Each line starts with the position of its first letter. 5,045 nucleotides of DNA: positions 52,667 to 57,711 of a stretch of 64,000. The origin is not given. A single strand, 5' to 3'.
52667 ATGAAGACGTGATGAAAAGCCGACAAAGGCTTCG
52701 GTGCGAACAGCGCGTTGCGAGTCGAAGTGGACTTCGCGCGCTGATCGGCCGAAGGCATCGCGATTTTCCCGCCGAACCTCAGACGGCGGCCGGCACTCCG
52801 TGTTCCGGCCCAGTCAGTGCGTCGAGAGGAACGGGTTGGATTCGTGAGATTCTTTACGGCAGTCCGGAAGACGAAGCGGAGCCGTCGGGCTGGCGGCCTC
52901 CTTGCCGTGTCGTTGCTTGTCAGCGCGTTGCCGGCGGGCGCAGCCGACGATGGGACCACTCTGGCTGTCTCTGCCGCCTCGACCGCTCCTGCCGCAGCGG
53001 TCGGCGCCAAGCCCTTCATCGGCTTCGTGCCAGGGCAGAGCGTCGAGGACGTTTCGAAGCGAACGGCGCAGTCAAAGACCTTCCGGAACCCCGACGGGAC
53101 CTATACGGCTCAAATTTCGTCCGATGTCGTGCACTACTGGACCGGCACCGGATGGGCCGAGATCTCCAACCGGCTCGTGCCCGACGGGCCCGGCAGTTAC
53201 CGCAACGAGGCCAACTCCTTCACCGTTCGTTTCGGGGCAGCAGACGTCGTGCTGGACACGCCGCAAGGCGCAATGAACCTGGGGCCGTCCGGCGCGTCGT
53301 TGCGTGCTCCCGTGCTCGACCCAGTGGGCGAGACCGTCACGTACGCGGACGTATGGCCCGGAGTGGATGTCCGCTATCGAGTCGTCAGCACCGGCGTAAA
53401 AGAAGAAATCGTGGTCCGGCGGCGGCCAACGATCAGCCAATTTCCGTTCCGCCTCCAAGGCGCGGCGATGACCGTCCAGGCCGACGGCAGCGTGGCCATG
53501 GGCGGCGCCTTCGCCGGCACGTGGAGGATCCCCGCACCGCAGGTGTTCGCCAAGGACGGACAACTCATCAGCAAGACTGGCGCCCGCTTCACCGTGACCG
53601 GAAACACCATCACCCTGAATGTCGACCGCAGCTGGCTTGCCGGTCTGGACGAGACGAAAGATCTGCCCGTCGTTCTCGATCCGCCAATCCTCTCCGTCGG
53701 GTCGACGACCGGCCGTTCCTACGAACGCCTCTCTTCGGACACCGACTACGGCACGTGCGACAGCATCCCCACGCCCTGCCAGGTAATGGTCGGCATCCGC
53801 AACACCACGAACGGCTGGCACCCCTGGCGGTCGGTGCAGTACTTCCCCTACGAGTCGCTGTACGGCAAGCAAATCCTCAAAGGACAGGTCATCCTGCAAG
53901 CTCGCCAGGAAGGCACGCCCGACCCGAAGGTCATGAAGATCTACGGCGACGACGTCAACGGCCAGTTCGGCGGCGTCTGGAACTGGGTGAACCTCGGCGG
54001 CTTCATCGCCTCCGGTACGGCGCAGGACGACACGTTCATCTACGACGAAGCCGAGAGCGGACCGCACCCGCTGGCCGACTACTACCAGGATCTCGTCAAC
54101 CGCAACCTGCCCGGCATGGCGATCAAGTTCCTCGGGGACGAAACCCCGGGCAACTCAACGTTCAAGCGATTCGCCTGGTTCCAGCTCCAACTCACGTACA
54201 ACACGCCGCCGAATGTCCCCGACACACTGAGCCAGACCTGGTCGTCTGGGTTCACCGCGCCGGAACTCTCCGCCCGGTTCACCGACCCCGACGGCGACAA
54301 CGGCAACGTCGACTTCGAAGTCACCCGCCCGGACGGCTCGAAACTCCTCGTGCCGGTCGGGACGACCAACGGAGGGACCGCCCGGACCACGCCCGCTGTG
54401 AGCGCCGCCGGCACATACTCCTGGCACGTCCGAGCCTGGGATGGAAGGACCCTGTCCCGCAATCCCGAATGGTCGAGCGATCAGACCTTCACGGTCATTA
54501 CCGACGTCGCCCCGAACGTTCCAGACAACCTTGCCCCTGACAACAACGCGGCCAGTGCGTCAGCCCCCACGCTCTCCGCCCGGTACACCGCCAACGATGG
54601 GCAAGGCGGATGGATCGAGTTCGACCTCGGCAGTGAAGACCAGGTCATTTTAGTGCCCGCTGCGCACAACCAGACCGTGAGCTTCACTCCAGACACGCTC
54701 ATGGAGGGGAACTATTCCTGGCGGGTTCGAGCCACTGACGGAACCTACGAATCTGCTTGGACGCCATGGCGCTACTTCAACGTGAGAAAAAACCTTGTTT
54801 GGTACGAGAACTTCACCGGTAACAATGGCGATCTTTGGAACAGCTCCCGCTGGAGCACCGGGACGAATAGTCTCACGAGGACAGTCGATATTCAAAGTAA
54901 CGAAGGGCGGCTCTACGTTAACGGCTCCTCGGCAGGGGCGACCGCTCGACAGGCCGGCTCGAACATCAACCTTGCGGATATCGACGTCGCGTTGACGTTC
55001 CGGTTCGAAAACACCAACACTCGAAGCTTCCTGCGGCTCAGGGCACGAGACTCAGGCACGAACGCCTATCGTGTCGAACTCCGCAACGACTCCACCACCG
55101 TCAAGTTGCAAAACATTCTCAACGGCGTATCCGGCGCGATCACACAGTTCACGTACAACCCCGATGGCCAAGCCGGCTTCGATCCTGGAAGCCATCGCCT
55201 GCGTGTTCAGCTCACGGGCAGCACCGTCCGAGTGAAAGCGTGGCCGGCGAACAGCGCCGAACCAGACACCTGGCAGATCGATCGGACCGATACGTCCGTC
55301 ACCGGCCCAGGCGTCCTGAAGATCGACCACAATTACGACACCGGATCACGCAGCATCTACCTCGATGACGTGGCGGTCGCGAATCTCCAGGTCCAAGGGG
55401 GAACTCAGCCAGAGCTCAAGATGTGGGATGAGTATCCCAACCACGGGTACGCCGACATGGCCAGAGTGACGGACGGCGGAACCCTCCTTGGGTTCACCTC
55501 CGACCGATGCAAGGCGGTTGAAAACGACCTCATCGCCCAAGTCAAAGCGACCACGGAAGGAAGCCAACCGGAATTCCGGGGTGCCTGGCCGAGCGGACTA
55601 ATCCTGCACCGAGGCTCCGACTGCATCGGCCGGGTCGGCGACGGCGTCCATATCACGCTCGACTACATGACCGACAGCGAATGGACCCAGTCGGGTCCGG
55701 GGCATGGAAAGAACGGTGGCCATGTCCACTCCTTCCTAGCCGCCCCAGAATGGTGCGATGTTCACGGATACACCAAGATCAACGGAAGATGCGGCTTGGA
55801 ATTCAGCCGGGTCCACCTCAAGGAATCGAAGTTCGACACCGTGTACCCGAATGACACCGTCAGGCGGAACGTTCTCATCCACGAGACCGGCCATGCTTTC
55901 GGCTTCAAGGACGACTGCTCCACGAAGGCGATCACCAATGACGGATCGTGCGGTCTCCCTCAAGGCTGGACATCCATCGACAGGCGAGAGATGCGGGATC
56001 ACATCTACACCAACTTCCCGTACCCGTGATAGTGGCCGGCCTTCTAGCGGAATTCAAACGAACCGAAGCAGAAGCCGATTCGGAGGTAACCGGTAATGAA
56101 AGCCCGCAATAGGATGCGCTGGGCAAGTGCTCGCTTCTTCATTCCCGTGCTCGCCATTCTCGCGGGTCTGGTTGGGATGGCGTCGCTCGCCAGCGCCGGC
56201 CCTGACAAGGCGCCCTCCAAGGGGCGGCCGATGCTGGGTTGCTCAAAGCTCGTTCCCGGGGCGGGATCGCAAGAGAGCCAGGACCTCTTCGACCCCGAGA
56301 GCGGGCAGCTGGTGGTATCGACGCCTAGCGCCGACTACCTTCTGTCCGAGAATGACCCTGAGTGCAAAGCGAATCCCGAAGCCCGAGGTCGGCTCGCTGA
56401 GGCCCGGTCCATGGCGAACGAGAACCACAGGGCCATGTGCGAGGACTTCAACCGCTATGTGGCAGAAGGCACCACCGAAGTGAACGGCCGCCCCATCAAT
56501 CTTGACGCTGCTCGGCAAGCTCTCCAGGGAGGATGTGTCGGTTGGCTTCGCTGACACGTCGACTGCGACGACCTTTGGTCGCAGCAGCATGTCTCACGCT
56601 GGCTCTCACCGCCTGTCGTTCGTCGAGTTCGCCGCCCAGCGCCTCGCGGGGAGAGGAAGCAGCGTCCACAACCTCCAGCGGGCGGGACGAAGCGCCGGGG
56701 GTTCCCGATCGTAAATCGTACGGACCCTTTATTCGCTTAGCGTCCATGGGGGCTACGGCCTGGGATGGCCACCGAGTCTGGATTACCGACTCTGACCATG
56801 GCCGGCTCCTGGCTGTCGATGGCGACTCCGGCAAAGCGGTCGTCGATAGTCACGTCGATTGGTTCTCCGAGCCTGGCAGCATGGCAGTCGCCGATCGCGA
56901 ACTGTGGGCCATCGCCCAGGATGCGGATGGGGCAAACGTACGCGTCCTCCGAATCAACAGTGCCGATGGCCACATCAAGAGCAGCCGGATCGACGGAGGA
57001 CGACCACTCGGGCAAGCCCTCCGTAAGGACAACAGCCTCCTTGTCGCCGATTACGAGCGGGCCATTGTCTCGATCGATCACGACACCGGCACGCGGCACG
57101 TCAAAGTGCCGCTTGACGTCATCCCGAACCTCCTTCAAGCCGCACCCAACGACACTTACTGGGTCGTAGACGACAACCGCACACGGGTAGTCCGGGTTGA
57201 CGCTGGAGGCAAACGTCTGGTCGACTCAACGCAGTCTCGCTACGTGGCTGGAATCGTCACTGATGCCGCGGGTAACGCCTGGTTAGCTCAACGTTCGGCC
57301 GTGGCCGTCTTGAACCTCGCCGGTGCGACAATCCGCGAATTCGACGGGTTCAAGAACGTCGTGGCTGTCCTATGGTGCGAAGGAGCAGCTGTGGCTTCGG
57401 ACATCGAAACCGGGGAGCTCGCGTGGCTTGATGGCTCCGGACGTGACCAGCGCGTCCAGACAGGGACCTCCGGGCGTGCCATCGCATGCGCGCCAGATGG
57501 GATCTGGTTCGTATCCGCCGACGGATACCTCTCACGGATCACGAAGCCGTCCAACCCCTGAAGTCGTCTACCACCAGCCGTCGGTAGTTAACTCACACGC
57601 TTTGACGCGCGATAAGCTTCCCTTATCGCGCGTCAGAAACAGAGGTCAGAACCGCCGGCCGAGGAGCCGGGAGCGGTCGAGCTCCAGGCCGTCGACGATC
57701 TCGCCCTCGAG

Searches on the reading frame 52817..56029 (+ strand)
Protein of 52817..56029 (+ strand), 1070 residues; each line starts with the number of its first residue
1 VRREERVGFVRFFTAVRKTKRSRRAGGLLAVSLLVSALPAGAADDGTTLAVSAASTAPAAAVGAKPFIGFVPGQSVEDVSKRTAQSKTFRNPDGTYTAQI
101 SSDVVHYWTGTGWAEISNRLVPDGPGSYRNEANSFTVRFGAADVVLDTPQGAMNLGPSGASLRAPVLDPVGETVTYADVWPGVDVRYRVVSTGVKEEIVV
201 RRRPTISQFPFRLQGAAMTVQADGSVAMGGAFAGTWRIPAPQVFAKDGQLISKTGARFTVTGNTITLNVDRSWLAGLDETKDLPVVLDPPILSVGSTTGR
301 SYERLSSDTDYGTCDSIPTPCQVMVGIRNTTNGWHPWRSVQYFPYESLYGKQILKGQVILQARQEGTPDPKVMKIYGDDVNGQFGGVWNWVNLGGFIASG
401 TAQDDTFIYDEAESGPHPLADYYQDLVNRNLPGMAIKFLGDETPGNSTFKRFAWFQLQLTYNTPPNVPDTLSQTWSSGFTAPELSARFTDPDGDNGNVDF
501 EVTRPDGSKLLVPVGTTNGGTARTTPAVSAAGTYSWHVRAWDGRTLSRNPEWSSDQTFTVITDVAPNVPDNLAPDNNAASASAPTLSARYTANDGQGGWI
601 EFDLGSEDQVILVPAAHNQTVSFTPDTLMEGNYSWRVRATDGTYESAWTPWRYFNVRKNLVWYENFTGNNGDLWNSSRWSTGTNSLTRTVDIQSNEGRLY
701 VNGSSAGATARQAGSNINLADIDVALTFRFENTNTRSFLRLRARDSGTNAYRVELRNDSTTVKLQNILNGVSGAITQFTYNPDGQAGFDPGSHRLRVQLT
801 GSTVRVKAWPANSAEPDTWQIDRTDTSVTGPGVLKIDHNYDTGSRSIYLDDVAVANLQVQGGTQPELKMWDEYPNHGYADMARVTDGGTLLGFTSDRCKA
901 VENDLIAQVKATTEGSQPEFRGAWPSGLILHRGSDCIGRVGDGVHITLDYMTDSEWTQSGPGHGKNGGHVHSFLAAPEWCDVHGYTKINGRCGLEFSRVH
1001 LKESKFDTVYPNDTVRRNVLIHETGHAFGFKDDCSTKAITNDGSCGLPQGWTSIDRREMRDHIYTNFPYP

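Call 6: search_protein_families(library=pfam, proteins=[window:52817-56029:+], max_evalue=0.1)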
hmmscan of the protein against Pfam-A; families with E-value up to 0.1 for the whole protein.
window:52817-56029:+ (1070 aa): 4 families
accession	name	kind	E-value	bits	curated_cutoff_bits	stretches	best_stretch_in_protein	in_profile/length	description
PF25778.1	DUF7948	-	1.2e-06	29.2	27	1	172-270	103-201/214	Domain of unknown function (DUF7948)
PF13688.12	Reprolysin_5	-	0.00046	20.9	27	1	996-1054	121-183/196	Metallo-peptidase family M12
PF19077.6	Big_13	-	0.0081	17.1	27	0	576-641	21-85/102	Bacterial Ig-like domain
PF25788.1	Ig_Rha78A_N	-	0.026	15.2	27.4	0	632-656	76-101/105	Rha78A-like, N-terminal immunoglobulin domain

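Call 7: search_protein_families(library=ncbifam, proteins=[window:52817-56029:+], max_evalue=0.1)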
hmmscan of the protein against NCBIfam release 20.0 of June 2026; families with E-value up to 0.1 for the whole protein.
window:52817-56029:+ (1070 aa): 0 families

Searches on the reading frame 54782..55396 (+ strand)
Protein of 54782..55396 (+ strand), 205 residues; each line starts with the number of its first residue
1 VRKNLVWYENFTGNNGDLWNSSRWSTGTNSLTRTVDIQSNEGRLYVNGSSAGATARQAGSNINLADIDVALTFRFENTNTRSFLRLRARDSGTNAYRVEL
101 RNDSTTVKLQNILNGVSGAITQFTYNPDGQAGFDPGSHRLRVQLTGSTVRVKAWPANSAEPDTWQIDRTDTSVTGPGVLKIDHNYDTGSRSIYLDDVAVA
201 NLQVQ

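Call 36: search_solved_structures(query=A2, max_evalue=10, show_alignments=2)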
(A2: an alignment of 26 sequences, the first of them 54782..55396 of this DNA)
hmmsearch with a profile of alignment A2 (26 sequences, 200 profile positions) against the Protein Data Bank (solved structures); distinct sequences matched with E-value up to 10: 2.
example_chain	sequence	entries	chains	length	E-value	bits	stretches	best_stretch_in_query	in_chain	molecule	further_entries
4b1l_A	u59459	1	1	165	0.36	14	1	55-145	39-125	LEVANASE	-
4azz_A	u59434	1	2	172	0.4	13.8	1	55-145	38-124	LEVANASE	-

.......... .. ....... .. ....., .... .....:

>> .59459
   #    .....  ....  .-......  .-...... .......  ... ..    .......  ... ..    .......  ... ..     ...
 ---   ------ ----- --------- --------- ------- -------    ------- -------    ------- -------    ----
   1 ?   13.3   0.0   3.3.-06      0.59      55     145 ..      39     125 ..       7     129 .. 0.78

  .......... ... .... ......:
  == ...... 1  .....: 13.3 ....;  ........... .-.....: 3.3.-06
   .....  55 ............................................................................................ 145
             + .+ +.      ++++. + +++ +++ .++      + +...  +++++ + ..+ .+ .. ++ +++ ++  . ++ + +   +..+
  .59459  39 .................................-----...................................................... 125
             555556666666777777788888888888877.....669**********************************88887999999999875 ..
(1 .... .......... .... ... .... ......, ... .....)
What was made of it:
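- On CBM66 / PF06439: A profile vs levanase CBM66 gives E 0.36 (call 36).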

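Call 37: search_protein_families(library=pfam, alignment_id=A2, max_evalue=1)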
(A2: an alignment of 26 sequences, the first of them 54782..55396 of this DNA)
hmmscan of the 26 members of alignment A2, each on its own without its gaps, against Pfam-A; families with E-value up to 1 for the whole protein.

A. member 1, window:54782-55396:+ (205 aa): 2 families
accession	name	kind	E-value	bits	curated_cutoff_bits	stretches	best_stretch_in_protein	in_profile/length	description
PF02973.23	Sialidase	-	0.043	13.8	26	1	5-62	82-141/189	Sialidase, N-terminal domain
PF20526.3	DUF6741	-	0.17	12.5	27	0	50-123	23-97/129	Domain of unknown function (DUF6741)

B. families by the number of members that match (of 26 scanned): 16 families
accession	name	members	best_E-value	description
PF06439.18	3keto-disac_hyd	2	0.00019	3-keto-disaccharide hydrolase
PF22637.2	CBM_4_9_1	1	0.0035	BppA domain 1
PF00629.30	MAM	1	0.012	MAM domain, meprin/A5/mu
PF20944.2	StcE_b-sandwich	1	0.017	Metalloprotease StcE, beta-sandwich domain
PF02973.23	Sialidase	1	0.043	Sialidase, N-terminal domain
PF19378.4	DUF5953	1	0.068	Family of unknown function (DUF5953)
PF24019.1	DUF7332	1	0.07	Family of unknown function (DUF7332)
PF15284.11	PAGK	1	0.073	Phage-encoded virulence factor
PF06905.18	FAIM1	1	0.092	Fas apoptotic inhibitory molecule (FAIM1)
PF14699.12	hGDE_N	1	0.12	N-terminal domain from the human glycogen debranching enzyme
PF12374.13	Dmrt1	1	0.13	Double-sex mab3 related transcription factor 1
PF20526.3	DUF6741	1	0.17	Domain of unknown function (DUF6741)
PF19403.5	SpaA_2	1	0.19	Prealbumin-like fold domain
PF05577.18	Peptidase_S28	1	0.21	Serine carboxypeptidase S28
PF03785.20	Peptidase_C25_C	1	0.23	Peptidase family C25, C terminal ig-like domain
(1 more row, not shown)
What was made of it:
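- On CBM66 / PF06439: 2 of 26 members match, best E 1.9e-4 (call 37).
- Closest known: CBM66 / DUF1080. Same: There is weak sequence signal to PF06439 in 2 of 26 members and to levanase CBM66 (calls 36, 37).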

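Call 47: predict_structure(alignment_id=A2)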
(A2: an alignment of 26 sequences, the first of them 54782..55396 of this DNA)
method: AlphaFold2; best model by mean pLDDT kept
length: 205 residues; sequences in the alignment: 26
mean_pLDDT: 94.5   pTM: 0.91
mean pLDDT of the five models: 94.5, 94.2, 93.6, 93.5, 88.9
residues with pLDDT >= 90: 177; 70-90: 25; 50-70: 3; < 50: 0
segments of 3 or more residues with pLDDT < 50: none
pLDDT, mean of each block of 10 residues (from residue 1): 87 97 93 97 96 88 92 94 97 98 97 98 92 89 98 97 98 96 94 97 84
secondary structure, 60 per line:
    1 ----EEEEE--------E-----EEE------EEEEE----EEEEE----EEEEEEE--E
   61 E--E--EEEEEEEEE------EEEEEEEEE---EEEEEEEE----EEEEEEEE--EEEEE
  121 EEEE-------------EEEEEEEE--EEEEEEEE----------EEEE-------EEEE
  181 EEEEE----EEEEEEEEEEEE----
elements in order: E5-9 E24-26 E33-37 E42-46 E51-57 E67-75 E82-90 E94-101 E106-113 E116-124 E138-145 E148-155 E166-169 E177-185 E190-201
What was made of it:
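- On Concanavalin-A-like lectin/glucanase superfamily: Model pLDDT 94.5 (call 47).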

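Call 50: fold_search(model_id=the predicted structure, library=pdb)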
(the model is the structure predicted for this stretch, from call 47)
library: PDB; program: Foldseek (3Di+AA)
matches with E <= 10: 1900; with E <= 0.001: 906
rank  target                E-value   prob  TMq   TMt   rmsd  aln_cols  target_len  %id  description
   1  1gbg                  3.1e-08  1.00  0.67  0.64   5.1       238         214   13  BACILLUS LICHENIFORMIS BETA-GLUCANASE (released 1995-12-07)
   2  4b1m_B                4.0e-08  1.00  0.64  0.78   3.5       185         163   15  CARBOHYDRATE BINDING MODULE CBM66 FROM BACILLUS SUBTILIS (released 2012-12-12)
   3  4b1m_A                4.2e-08  1.00  0.63  0.76   3.9       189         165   14  CARBOHYDRATE BINDING MODULE CBM66 FROM BACILLUS SUBTILIS (released 2012-12-12)
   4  4b1m_C                9.8e-08  1.00  0.65  0.81   3.1       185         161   14  CARBOHYDRATE BINDING MODULE CBM66 FROM BACILLUS SUBTILIS (released 2012-12-12)
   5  1u0a_A                1.6e-07  1.00  0.66  0.64   5.2       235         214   13  Crystal structure of the engineered beta-1,3-1,4-endoglucanase H(A16-M) in complex with beta-glucan tetrasaccharide (released 2005-09-06)
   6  4azz_A                2.0e-07  1.00  0.63  0.77   3.6       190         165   15  Carbohydrate binding module CBM66 from Bacillus subtilis (released 2012-07-25)
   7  3d6e_B                2.4e-07  1.00  0.65  0.71   4.5       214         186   14  Crystal structure of the engineered 1,3-1,4-beta-glucanase protein from Bacillus licheniformis (released 2009-05-19)
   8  3wvj_A                2.8e-07  1.00  0.66  0.63   4.6       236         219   11  The crystal structure of native glycosidic hydrolase (released 2015-06-24)
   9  3d6e_A                3.3e-07  1.00  0.67  0.73   4.0       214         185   14  Crystal structure of the engineered 1,3-1,4-beta-glucanase protein from Bacillus licheniformis (released 2009-05-19)
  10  4b1l                  3.8e-07  1.00  0.63  0.78   3.4       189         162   15  CARBOHYDRATE BINDING MODULE CBM66 FROM BACILLUS SUBTILIS (released 2012-12-12)
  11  3i4i_B                7.6e-07  1.00  0.66  0.64   4.8       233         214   12  Crystal structure of a prokaryotic beta-1,3-1,4-glucanase (lichenase) derived from a mouse hindgut metagenome (released 2010-07-21)
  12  1mac_A                7.6e-07  1.00  0.64  0.62   5.1       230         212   13  CRYSTAL STRUCTURE AND SITE-DIRECTED MUTAGENESIS OF BACILLUS MACERANS ENDO-1,3-1,4-BETA-GLUCANASE (released 1995-02-27)
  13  4wzf_B                1.0e-06  1.00  0.63  0.54   6.3       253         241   12  Crystal structural basis for Rv0315, an immunostimulatory antigen and pseudo beta-1, 3-glucanase of Mycobacterium tube (released 2015-12-09)
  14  4w65                  1.1e-06  1.00  0.58  0.52   7.9       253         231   12  Crystal Structure of Glycosyl hydrolase family protein from Mycobacterium fortuitum (released 2014-09-03)
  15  4xxp                  1.5e-06  1.00  0.64  0.64   4.9       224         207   12  Crystal Structure of an Uncharacterized Protein (Rv0315 ortholog) from Mycobacterium paratuberculosis (released 2015-02-11)
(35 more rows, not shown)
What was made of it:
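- On Concanavalin-A-like lectin/glucanase superfamily: Foldseek gave 906 PDB matches at E<=1e-3, led by GH16, CBM66 and legume lectins (call 50).
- On CBM66 / PF06439: The structural TM is 0.78-0.81 (call 50).
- The residues invariant or nearly invariant in alignment A2 are R, E, D, P, Y, three W and three G. The best size-normalised match is the non-catalytic CBM66 (TM 0.78-0.81, call 50).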

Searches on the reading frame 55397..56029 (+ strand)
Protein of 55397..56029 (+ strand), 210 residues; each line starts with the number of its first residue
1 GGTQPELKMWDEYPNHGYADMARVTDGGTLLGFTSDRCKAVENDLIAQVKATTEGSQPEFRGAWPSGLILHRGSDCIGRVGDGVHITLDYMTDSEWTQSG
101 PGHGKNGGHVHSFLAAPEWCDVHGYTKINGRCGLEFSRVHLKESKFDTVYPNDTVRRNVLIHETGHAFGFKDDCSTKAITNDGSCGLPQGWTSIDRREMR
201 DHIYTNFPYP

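Call 59: search_solved_structures(query=A5, max_evalue=1, show_alignments=2)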
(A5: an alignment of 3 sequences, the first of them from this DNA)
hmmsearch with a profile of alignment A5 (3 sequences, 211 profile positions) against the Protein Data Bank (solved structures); distinct sequences matched with E-value up to 1: 4.
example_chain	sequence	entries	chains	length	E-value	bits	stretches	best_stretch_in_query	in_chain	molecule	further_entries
3jcs_j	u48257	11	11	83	0.031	17.4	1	118-159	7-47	ribosomal protein L37e | eL37 | Ribosomal protein L37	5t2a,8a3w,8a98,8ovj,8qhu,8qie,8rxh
5t5h_n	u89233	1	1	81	0.034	17.2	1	119-159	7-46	Ribosomal protein L37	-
6az3_j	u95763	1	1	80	0.034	17.2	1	119-159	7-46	60S ribosomal protein L37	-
4v8m_Bn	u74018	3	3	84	0.055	16.5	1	118-159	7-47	RIBOSOMAL PROTEIN L37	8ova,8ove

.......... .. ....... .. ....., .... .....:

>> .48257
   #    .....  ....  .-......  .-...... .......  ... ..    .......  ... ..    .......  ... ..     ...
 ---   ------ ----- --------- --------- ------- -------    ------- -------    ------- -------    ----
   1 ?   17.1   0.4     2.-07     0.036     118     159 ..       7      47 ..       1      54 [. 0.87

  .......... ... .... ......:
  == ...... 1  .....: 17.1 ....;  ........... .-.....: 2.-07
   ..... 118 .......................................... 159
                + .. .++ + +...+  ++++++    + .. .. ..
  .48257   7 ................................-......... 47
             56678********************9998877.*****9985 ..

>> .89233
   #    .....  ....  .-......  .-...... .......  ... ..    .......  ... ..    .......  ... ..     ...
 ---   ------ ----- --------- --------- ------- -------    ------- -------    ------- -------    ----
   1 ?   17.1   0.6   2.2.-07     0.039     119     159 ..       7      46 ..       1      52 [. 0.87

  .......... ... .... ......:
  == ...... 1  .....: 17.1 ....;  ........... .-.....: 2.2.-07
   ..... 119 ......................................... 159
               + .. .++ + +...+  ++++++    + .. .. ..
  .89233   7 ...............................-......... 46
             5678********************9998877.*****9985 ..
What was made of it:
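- On Snapalysin (peptidase M7), C tail: No PDB sequence relative (call 59).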

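Call 85: search_protein_families(library=pfam, proteins=[window:55397-56029:+], max_evalue=0.5)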
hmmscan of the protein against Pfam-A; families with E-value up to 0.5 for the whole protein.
window:55397-56029:+ (210 aa): 5 families
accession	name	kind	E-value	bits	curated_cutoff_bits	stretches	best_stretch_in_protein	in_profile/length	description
PF13688.12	Reprolysin_5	-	5.7e-05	23.9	27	1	136-194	121-183/196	Metallo-peptidase family M12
PF13574.12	Reprolysin_2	-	0.034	14.5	27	1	154-183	123-150/195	Metallo-peptidase family M12B Reprolysin-like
PF06262.17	Zincin_1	-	0.037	14.4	22.4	1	157-173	74-90/97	Zincin-like metallopeptidase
PF13583.11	Reprolysin_4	-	0.057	13.5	22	1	153-186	134-159/203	Metallo-peptidase family M12B Reprolysin-like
PF12611.13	Flagellar_put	-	0.22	11.8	21.1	1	192-206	4-18/24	Putative flagellar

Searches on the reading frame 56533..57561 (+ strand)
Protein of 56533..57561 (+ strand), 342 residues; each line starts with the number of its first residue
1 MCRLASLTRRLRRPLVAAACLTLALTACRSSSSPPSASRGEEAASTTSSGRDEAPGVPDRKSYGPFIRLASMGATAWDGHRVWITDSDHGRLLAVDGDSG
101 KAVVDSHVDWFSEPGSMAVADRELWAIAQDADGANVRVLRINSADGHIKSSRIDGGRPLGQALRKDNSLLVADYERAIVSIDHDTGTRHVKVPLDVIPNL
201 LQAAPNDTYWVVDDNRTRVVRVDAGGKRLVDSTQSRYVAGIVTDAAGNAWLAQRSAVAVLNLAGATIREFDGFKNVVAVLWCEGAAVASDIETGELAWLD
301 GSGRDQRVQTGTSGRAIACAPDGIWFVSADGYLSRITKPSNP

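Call 27: search_protein_families(library=pfam, proteins=[window:56533-57561:+], max_evalue=0.01)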
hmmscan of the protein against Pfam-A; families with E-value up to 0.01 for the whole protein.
window:56533-57561:+ (342 aa): 1 family
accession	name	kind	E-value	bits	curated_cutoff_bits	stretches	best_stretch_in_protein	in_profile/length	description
PF24684.1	Vgb_lyase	-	7.1e-05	22.2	50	1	73-259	17-204/290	Virginiamycin B lyase family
